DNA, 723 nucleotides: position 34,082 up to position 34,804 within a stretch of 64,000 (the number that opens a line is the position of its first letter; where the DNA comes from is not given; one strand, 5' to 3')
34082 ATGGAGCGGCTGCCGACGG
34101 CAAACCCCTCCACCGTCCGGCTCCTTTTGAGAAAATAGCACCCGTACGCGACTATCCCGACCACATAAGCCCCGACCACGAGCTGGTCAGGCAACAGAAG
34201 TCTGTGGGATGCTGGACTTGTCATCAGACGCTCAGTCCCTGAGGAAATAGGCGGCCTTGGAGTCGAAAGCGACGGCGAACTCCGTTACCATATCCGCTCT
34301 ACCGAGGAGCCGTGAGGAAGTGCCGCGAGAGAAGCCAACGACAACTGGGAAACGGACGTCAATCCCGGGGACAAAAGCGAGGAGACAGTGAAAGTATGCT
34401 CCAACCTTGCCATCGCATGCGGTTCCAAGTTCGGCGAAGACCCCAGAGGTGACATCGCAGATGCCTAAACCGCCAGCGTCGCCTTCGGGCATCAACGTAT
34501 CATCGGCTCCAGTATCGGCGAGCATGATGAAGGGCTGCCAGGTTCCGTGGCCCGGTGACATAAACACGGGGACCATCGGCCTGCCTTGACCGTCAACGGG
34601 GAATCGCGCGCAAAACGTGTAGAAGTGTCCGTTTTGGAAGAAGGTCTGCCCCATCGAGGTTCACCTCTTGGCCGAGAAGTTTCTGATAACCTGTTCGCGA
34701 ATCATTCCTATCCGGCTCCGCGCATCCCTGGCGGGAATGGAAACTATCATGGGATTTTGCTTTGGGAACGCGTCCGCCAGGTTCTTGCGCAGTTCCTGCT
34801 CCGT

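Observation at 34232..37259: Candidate new system: soluble TPR histidine kinase -> receiver-DUF5678 -> retropepsin-like protease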

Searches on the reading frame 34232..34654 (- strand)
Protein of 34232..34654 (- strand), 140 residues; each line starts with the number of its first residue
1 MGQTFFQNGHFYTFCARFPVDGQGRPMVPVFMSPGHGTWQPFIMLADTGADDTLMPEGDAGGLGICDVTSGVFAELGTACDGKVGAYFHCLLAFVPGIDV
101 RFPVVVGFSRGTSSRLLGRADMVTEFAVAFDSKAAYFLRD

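Call 3: search_protein_families(library=pfam, proteins=[window:34232-34654:-], max_evalue=1)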
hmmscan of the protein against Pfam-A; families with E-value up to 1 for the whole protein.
window:34232-34654:- (140 aa): 2 families
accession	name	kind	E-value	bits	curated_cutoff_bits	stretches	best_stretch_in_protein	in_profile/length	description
PF13975.11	gag-asp_proteas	-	0.0023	18.9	28.2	1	40-88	8-56/92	gag-polyprotein putative aspartyl protease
PF13650.11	Asp_protease_2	-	0.13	13.4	24.3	1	40-66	8-34/90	Aspartyl protease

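Call 4: search_protein_families(library=ncbifam, proteins=[window:34232-34654:-], max_evalue=1)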
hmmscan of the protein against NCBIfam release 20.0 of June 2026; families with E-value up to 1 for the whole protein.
window:34232-34654:- (140 aa): 1 family
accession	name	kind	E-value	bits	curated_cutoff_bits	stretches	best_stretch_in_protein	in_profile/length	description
TIGR02281.1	clan_AA_DTGA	subfamily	0.18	12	57.95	1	43-83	24-63/121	TIGR02281 family clan AA aspartic protease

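Call 6: find_homologous_proteins(query=window:34232-34654:-)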
Query window:34232-34654:- (140 aa): 2 proteins with E <= 0.001 among 96 candidates.
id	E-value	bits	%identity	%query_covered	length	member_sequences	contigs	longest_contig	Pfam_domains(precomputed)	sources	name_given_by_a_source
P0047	9.9e-91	319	100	100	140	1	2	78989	-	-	-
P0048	4.9e-37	145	58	100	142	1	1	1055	-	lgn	-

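Call 14: search_solved_structures(query=A1, max_evalue=10, show_alignments=2)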
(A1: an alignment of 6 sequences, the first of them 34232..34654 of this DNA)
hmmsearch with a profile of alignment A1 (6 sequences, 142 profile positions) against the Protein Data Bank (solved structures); distinct sequences matched with E-value up to 10: 14.
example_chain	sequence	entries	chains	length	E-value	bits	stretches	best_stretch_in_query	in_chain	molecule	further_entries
4z2z_A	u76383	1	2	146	0.0013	21.8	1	39-135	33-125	DNA damage-inducible protein 1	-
2i1a_A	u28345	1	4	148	0.0014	21.8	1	39-135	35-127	DNA damage-inducible protein DDI1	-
4rgh_A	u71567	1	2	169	0.053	16.6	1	29-135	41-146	Protein DDI1 homolog 2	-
5ys4_A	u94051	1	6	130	0.094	15.8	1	37-134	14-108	DNA-damage inducible protein DDI1-like protein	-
5c9d_A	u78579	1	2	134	0.11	15.6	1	40-75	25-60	ApRick protease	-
5yq8_A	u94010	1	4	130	0.12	15.5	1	38-134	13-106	DNA-damage inducible protein DDI1-like protein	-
5c9b_A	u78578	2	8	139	0.12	15.5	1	40-75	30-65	ApRick protease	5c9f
1bai_A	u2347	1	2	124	0.22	14.7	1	21-59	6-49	PROTEASE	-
7efy_A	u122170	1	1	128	0.24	14.5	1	39-134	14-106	UBA domain-containing protein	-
3s8i_A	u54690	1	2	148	0.26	14.4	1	40-135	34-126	Protein DDI1 homolog 1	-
8yqc_A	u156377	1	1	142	0.51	13.5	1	65-116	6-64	Galectin-10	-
2b7f_A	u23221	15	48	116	0.52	13.4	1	18-57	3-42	HTLV protease | Protease | HTLV-1 Protease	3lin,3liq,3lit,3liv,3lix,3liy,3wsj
7d66_B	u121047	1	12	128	0.99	12.5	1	40-135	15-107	Ubiquitin family protein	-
5xrk_A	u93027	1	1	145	1.1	12.4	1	63-116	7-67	Galectin-10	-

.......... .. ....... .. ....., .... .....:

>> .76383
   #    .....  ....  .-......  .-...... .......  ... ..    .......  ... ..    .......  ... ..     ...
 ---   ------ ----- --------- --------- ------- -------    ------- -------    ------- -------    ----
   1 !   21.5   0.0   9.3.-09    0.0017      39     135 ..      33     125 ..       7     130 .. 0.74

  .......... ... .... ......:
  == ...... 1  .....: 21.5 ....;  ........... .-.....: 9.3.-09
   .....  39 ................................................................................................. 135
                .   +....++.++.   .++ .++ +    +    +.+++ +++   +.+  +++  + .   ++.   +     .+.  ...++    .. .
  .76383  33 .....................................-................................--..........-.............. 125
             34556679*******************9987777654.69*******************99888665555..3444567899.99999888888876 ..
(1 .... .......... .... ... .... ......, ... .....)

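Call 15: find_homologous_proteins(query=A1, max_evalue=0.01)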
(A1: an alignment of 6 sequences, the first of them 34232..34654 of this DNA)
Query A1 (6 sequences) (140 aa, profile of the alignment): 95 proteins with E <= 0.01 among 4328 candidates.
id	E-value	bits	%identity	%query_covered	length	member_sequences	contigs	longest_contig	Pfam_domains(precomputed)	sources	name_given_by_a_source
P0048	7.1e-62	225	58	100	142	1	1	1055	-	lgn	-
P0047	1.6e-59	218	100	100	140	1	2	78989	-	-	-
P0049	9.4e-59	215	30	98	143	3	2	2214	-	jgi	-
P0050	1.7e-55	205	28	96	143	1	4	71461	PF13975.12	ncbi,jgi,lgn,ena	-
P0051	1.0e-48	183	32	98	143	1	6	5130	-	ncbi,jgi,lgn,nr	ncbi:MAG: hypothetical protein FJ279_15065 [Planctomycetes bacterium]|nr:hypothetical protein [Planc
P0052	7.1e-46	174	34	97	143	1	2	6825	PF13650.12,PF13975.12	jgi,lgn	-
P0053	8.0e-45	170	29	98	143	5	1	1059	PF13975.12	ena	-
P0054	9.2e-45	170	31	98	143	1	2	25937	PF13650.12,PF13975.12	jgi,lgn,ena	-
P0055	1.1e-44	170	34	98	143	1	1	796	-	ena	-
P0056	1.2e-44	170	35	98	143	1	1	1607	-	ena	-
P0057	1.5e-44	169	31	98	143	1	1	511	-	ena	-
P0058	2.2e-44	169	31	98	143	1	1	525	PF13650.12,PF13975.12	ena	-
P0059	3.7e-44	168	30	97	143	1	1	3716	PF13975.12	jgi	-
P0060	4.2e-44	168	29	98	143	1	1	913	PF13975.12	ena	-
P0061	6.4e-44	167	28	97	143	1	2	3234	-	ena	-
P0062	6.6e-44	167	30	97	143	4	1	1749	PF13975.12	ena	-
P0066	6.2e-43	164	29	98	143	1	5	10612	PF13650.12,PF13975.12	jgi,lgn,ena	jgi:hypothetical protein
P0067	7.5e-43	164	32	97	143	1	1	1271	PF13975.12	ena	-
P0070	2.0e-42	162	31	98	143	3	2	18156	PF13650.12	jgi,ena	-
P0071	5.6e-42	161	37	97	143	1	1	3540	PF13975.12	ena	-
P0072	7.8e-42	160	27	97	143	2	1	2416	PF13975.12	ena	-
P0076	7.5e-41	157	34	98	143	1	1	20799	PF13975.12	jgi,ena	-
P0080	8.0e-40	154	29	97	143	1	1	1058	PF13975.12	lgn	-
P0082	1.1e-39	154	26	98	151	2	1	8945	PF13650.12,PF13975.12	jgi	-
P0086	7.5e-39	151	28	97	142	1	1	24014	PF13650.12,PF13975.12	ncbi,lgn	ncbi:MAG: hypothetical protein R6V05_15150 [Candidatus Brocadiia bacterium]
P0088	1.3e-38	150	30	98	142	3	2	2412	PF13975.12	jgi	jgi:predicted aspartyl protease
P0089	1.4e-38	150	32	98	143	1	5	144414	-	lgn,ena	-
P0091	2.9e-38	149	31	98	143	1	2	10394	PF13650.12,PF13975.12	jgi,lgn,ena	-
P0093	1.6e-37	146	28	97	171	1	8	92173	-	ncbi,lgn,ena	-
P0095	4.5e-37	145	31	98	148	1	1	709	PF13975.12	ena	-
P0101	1.2e-36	144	29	98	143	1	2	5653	PF13975.12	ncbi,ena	-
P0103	3.9e-36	142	35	98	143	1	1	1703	PF13975.12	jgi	jgi:hypothetical protein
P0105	5.1e-36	142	28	96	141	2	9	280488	-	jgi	jgi:hypothetical protein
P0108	3.3e-35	139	25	71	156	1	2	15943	PF13650.12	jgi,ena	-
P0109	1.6e-34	137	32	85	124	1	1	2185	PF13650.12,PF13975.12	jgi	jgi:predicted aspartyl protease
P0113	5.6e-34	135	32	98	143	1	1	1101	PF13975.12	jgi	-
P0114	1.9e-33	133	31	98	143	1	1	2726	PF13650.12,PF13975.12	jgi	jgi:predicted aspartyl protease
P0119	8.5e-32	128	31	78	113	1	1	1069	PF13650.12,PF13975.12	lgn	-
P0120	1.2e-31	127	29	96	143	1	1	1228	PF13650.12,PF13975.12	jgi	jgi:hypothetical protein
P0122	2.7e-31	126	33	96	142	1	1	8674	PF13975.12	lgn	-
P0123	2.8e-30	123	25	98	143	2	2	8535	PF13975.12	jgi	-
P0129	1.6e-28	117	31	74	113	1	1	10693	PF13650.12,PF13975.12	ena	-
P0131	2.9e-25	107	28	98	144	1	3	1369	PF13650.12,PF13975.12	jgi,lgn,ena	jgi:hypothetical protein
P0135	8.9e-24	102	27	96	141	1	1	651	PF13975.12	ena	-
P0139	4.8e-7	48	28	76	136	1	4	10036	PF13650.12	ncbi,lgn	-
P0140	4.2e-5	41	26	79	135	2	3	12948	PF13650.12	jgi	jgi:hypothetical protein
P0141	5.0e-3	35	33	28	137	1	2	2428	PF13650.12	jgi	jgi:hypothetical protein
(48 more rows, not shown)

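Call 17: find_encoding_contigs(protein=P0105, flank=5000, max_places=2)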
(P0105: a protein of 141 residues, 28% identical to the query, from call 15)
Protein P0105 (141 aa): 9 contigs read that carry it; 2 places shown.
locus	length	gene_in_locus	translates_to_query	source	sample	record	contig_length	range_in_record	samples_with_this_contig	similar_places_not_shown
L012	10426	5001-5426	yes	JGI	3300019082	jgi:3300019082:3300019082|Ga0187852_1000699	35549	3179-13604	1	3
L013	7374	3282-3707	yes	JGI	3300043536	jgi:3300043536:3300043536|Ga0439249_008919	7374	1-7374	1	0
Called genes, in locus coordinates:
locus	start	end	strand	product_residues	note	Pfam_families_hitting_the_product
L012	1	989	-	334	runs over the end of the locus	-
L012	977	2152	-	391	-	PF13439:Glyco_transf_4, PF13477:Glyco_trans_4_2 (weak), PF13579:Glyco_trans_4_4, PF20706:GT4-conflict, PF00534:Glycos_transf_1, PF13692:Glyco_trans_1_4, PF13524:Glyco_trans_1_2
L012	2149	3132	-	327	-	PF00535:Glycos_transf_2, PF10111:Glyco_tranf_2_2 (weak)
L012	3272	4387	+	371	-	PF13581:HATPase_c_2, PF02518:HATPase_c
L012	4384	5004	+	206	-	PF00072:Response_reg, PF18929:DUF5678 (weak)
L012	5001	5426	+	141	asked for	-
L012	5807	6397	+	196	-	PF14522:Cytochrome_C7 (faint), PF09699:Paired_CXXCH_1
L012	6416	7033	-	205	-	PF01694:Rhomboid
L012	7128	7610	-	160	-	PF01850:PIN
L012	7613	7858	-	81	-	PF01402:RHH_1 (weak)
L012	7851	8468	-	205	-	PF01750:HycI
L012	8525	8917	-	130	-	PF12797:Fer4_2 (faint), PF00037:Fer4 (weak), PF12837:Fer4_6 (weak), PF13237:Fer4_10, PF14697:Fer4_21, PF12838:Fer4_7, PF13187:Fer4_9, PF00037:Fer4 (weak), +2 more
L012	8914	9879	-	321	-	PF00146:NADHdh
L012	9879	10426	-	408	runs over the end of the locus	PF00374:NiFeSe_Hases, PF00346:Complex1_49kDa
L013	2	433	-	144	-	?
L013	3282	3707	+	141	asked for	-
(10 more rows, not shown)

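Call 18: find_encoding_contigs(protein=P0089, flank=5000, max_places=2)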
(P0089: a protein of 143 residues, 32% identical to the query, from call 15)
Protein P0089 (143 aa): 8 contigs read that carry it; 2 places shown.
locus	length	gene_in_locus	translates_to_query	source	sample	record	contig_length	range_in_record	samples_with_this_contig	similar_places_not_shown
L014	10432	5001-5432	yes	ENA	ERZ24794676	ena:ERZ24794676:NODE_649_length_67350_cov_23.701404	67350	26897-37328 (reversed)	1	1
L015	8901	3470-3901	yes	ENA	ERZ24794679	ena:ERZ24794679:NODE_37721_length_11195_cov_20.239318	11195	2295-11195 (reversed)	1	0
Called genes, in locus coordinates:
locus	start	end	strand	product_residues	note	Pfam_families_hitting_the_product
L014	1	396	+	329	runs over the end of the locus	PF02779:Transket_pyr, PF02780:Transketolase_C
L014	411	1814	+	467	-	PF00364:Biotin_lipoyl, PF02817:E3_binding, PF00198:2-oxoacid_dh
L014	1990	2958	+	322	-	PF00753:Lactamase_B (weak), PF13483:Lactamase_B_3, PF12706:Lactamase_B_2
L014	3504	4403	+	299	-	PF00512:HisKA (weak), PF13581:HATPase_c_2, PF02518:HATPase_c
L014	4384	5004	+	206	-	PF00072:Response_reg, PF18929:DUF5678 (faint)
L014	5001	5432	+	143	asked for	-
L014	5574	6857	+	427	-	PF01740:STAS, PF13466:STAS_2, PF13581:HATPase_c_2, PF02518:HATPase_c (weak)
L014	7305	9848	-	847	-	PF07944:Beta-AFase-like_GH127_cat, PF20736:Glyco_hydro127M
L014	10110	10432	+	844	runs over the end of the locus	PF00521:DNA_topoisoIV, PF03989:DNA_gyraseA_C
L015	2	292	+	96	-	?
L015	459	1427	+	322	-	PF00753:Lactamase_B (weak), PF13483:Lactamase_B_3, PF12706:Lactamase_B_2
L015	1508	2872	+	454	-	PF07719:TPR_2 (faint), PF13374:TPR_10 (faint), PF13424:TPR_12 (faint), PF13414:TPR_11 (weak), PF13371:TPR_9 (weak), PF00515:TPR_1 (weak), PF13581:HATPase_c_2, PF02518:HATPase_c, +7 more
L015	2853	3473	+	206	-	PF00072:Response_reg, PF18929:DUF5678 (faint)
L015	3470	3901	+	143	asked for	-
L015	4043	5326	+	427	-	PF01740:STAS, PF13466:STAS_2, PF13581:HATPase_c_2, PF02518:HATPase_c (weak)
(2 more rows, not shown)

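Call 19: find_encoding_contigs(protein=P0093, flank=5000, max_places=2)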
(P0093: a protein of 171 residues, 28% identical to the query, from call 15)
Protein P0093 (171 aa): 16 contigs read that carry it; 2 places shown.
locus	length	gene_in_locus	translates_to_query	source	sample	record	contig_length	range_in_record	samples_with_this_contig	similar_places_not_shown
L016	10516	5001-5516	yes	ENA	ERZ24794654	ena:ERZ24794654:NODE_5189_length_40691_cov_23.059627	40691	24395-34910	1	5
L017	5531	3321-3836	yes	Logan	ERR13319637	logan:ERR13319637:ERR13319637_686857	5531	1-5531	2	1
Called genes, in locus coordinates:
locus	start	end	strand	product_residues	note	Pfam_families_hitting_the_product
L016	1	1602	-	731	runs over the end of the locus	-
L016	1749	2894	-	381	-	-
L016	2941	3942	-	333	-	PF08241:Methyltransf_11 (faint), PF13847:Methyltransf_31 (faint), PF01555:N6_N4_Mtase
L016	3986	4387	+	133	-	PF02518:HATPase_c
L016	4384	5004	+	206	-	PF00072:Response_reg, PF18929:DUF5678 (weak)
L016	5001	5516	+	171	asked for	-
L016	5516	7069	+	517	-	-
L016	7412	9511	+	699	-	PF02901:PFL-like, PF01228:Gly_radical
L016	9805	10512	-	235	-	-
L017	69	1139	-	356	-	-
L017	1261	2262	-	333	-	PF08241:Methyltransf_11 (faint), PF13847:Methyltransf_31 (faint), PF01555:N6_N4_Mtase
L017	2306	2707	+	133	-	PF02518:HATPase_c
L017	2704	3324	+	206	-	PF00072:Response_reg, PF18929:DUF5678 (weak)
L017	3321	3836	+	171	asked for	-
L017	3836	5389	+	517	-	-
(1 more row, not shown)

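Call 20: find_encoding_contigs(protein=P0139, flank=4000, max_places=2)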
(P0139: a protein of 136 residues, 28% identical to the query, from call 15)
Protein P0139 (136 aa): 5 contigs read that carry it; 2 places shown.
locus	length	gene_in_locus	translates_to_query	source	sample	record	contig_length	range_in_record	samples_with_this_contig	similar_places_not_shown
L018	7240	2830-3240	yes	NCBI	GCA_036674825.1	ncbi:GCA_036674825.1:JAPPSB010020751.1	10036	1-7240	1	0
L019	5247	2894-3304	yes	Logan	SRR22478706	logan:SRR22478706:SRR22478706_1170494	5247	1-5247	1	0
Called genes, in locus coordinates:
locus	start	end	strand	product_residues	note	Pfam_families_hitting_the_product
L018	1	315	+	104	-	?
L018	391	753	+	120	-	PF06094:GGACT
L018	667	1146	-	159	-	-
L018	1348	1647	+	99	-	-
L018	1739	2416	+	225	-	-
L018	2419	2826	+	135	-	PF18929:DUF5678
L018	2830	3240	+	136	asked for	PF13650:Asp_protease_2 (weak)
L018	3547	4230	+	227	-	-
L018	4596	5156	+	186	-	-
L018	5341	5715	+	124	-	PF18029:Glyoxalase_6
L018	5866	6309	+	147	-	-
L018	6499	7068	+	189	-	PF00641:Zn_ribbon_RanBP (weak)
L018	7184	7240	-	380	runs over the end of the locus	-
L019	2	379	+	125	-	?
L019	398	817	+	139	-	PF06094:GGACT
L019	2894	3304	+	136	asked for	PF13650:Asp_protease_2 (weak)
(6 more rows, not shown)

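Call 21: find_encoding_contigs(protein=P0140, flank=4000, max_places=2)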
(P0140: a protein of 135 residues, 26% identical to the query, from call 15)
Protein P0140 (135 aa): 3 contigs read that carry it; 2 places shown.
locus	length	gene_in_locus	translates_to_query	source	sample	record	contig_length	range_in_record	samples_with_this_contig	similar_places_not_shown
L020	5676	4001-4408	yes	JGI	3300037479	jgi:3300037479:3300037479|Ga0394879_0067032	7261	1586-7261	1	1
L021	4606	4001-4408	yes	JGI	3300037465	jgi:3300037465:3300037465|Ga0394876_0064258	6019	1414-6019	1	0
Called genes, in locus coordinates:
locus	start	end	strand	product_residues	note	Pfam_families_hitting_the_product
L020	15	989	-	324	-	PF00248:Aldo_ket_red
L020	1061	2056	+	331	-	PF00389:2-Hacid_dh, PF02826:2-Hacid_dh_C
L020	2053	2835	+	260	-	PF03328:HpcH_HpaI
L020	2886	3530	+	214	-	-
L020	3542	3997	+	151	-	-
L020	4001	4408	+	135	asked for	PF13650:Asp_protease_2 (weak)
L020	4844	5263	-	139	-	PF13683:rve_3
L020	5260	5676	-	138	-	?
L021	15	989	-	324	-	PF00248:Aldo_ket_red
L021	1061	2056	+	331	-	PF00389:2-Hacid_dh, PF02826:2-Hacid_dh_C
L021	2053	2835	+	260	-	PF03328:HpcH_HpaI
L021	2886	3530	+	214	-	-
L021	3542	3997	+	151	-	-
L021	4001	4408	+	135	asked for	PF13650:Asp_protease_2 (weak)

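Call 22: find_encoding_contigs(protein=P0086, flank=5000, max_places=1)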
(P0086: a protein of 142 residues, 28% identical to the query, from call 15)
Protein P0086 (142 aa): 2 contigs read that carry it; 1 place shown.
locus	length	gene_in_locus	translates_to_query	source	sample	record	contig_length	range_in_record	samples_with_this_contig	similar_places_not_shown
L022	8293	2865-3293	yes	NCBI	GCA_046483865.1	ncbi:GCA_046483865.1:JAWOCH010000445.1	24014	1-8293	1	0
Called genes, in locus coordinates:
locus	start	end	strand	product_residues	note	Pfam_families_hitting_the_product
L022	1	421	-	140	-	PF04406:TP6A_N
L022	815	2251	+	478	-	PF00515:TPR_1 (faint), PF07719:TPR_2 (faint), PF13176:TPR_7 (faint), PF13181:TPR_8 (faint), PF13424:TPR_12 (weak), PF14559:TPR_19 (weak), PF13581:HATPase_c_2 (weak), PF02518:HATPase_c, +8 more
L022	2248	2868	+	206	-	PF00072:Response_reg, PF18929:DUF5678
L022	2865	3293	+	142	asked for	PF13650:Asp_protease_2 (weak), PF13975:gag-asp_proteas (weak)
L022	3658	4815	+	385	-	PF01208:URO-D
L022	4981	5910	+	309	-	PF00753:Lactamase_B, PF13483:Lactamase_B_3 (weak), PF23023:Anti-Pycsar_Apyc1 (faint), PF12706:Lactamase_B_2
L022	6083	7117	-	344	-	PF06050:HGD-D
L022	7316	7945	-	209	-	PF04199:Cyclase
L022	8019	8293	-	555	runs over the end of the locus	PF13598:DUF4139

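Call 25: search_protein_families(library=pfam, proteins=[L018:2419-2826:+, L018:1739-2416:+, L020:3542-3997:+, L020:2886-3530:+, L012:3272-4387:+, L016:5516-7069:+, L016:3986-4387:+], max_evalue=0.1)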
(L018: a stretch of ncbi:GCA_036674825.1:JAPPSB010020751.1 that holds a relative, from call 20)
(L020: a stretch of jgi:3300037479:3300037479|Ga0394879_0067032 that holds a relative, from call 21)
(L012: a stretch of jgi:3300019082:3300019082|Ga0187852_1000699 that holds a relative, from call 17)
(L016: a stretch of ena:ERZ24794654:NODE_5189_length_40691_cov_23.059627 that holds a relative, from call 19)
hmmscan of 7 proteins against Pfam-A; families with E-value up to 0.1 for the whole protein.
L018:2419-2826:+ (135 aa): 1 family
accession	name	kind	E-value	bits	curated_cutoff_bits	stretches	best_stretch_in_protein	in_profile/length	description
PF18929.5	DUF5678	-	4e-10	39.8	23.2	1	83-122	4-44/49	Family of unknown function (DUF5678)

L018:1739-2416:+ (225 aa): 0 families

L020:3542-3997:+ (151 aa): 1 family
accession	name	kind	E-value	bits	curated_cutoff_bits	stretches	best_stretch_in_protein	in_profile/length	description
PF18929.5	DUF5678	-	0.015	15.6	23.2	1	101-128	4-31/49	Family of unknown function (DUF5678)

L020:2886-3530:+ (214 aa): 0 families

L012:3272-4387:+ (371 aa): 14 families
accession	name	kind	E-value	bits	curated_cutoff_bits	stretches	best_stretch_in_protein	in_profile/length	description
PF02518.31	HATPase_c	-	2.5e-27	96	26.4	1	256-364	2-110/111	Histidine kinase-, DNA gyrase B-, and HSP90-like ATPase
PF13581.12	HATPase_c_2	-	9.3e-08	32.6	27.4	1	258-341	30-112/127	Histidine kinase-like ATPase domain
PF10938.13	YfdX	-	3.8e-05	24.2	26.6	0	5-39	111-145/149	YfdX protein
PF00512.31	HisKA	-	0.0027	18.1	26.9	1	154-215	3-65/66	His Kinase A (phospho-acceptor) domain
PF07719.23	TPR_2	-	0.0031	18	27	1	81-111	4-34/34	Tetratricopeptide repeat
PF13432.12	TPR_16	-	0.0053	17.6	32.7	0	69-111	22-64/65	Tetratricopeptide repeat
PF03704.23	BTAD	-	0.008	17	22.1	1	23-113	11-97/146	Bacterial transcriptional activator domain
PF14501.12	HATPase_c_5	-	0.01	16.1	22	1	258-346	4-87/102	GHKL domain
PF14559.12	TPR_19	-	0.012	16.3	25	1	89-116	2-29/68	Tetratricopeptide repeat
PF13371.12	TPR_9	-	0.012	16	35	1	73-119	24-70/73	Tetratricopeptide repeat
PF13424.12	TPR_12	-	0.02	15.5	30.1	0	74-109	41-76/77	Tetratricopeptide repeat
PF13428.12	TPR_14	-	0.028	15.5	23.5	1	88-117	11-40/44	Tetratricopeptide repeat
PF12895.13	ANAPC3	-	0.032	14.9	27.2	1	36-103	14-81/82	Anaphase-promoting complex, cyclosome, subunit 3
PF13414.12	TPR_11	-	0.032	14.4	26.8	0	90-117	6-33/42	TPR repeat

L016:5516-7069:+ (517 aa): 0 families

L016:3986-4387:+ (133 aa): 1 family
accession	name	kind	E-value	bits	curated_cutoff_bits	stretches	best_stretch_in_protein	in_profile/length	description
PF02518.31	HATPase_c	-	2.4e-10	41.3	26.4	1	69-125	55-109/111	Histidine kinase-, DNA gyrase B-, and HSP90-like ATPase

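Call 27: find_related_loci(query=A4, collection=genome_contigs, flank=4000)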
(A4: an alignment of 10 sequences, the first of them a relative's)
Query A4 (143 aa) in genome_contigs; peptide patterns used: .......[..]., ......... (x = any residue, [..] = any of these).
40 stretches matched a pattern; 4 encode a relative of the query (tblastn E <= 1e-3); 4 distinct loci.
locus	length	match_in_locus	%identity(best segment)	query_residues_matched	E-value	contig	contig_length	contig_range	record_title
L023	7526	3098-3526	62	1-143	6e-58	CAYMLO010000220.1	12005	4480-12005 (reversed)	MAG TPA_asm: uncultured Planctomycetales bacterium isolate binchicken_co334_152 genome assembly, contig: NODE_9725_lengt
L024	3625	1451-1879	59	1-143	3e-54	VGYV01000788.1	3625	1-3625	MAG: Planctomycetota bacterium isolate M_DeepCast_400m_m2_195 M_DeepCast_400m_m2_195_Ga0194112_10061838, whole genome sh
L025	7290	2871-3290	63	3-143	5e-54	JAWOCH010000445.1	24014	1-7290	MAG: Candidatus Brocadiia bacterium isolate BLK5-1.bin.168 k191_2519239, whole genome shotgun sequence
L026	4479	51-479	55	1-143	3e-52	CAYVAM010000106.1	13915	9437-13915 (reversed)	MAG TPA_asm: uncultured Anaerolineales bacterium isolate binchicken_co211_313 genome assembly, contig: NODE_2945_length_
